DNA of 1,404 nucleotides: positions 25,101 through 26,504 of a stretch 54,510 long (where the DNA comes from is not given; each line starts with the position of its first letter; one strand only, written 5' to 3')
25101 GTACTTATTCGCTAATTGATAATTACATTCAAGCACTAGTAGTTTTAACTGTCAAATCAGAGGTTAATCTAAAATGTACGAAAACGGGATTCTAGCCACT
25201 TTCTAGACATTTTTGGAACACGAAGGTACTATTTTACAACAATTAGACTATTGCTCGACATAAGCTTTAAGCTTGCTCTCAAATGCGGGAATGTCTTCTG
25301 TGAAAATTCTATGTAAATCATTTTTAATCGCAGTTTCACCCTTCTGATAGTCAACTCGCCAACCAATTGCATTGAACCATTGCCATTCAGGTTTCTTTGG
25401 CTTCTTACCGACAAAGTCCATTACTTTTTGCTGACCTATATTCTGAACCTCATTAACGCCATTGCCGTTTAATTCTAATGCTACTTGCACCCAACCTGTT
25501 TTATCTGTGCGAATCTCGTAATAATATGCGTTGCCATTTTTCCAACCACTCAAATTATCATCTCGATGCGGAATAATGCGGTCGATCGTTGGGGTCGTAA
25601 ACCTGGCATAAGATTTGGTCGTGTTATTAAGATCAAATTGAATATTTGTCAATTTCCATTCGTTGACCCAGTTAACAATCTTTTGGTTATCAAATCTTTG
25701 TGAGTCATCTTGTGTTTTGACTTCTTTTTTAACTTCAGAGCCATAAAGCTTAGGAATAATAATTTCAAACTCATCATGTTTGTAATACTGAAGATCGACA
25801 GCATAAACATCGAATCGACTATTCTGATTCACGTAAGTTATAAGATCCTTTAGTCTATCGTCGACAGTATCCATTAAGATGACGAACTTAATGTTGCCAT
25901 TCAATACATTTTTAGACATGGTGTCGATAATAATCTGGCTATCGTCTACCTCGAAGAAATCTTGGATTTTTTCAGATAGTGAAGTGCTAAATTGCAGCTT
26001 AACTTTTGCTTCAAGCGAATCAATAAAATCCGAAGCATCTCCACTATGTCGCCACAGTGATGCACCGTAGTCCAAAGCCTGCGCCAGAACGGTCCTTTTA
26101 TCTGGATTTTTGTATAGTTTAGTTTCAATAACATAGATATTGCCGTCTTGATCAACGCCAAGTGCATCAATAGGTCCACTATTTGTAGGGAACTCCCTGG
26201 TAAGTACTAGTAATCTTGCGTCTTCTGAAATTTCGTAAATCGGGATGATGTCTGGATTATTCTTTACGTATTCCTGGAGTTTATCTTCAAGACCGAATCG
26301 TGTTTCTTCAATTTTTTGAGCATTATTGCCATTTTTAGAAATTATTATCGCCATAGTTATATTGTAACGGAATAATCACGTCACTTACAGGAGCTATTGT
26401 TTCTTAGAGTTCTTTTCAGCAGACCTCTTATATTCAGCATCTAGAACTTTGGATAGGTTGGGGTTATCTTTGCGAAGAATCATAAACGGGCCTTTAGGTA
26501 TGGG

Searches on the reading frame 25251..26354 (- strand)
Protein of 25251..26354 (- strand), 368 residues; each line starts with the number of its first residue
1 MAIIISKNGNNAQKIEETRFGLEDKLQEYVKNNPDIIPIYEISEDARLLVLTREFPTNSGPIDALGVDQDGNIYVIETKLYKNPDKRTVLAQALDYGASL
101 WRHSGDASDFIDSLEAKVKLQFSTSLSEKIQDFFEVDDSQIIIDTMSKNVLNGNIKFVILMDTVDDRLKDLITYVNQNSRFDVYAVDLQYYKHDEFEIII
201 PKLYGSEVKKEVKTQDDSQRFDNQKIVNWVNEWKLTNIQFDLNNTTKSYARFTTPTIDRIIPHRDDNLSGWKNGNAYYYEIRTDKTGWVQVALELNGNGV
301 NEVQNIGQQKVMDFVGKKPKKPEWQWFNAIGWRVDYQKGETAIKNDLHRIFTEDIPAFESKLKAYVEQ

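Call 8: search_protein_families(library=pfam, proteins=[window:25251-26354:-], max_evalue=0.01)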
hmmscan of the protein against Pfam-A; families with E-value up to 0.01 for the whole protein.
window:25251-26354:- (368 aa): 0 families

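Call 62: search_protein_families(library=padloc, proteins=[window:25251-26354:-], max_evalue=0.001)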
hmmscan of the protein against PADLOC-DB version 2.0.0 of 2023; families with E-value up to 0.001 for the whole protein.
window:25251-26354:- (368 aa): 6 families
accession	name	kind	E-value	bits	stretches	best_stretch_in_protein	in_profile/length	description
PDLC04916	PDC-S11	-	9.9e-21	72.2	1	7-233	9-210/358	-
PDLC04972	PDC-S26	-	1.9e-13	48.6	1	224-365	246-388/397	-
PDLC04915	PDC-S11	-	2.1e-11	41.7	1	24-203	28-196/379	-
PDLC04944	PDC-S18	-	4.4e-08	30.8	1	1-102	1-92/307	-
PDLC04946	PDC-S18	-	5.8e-06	23.5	1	8-106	27-117/365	-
PDLC04909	PDC-S11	-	0.00053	17.7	1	24-195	28-185/347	-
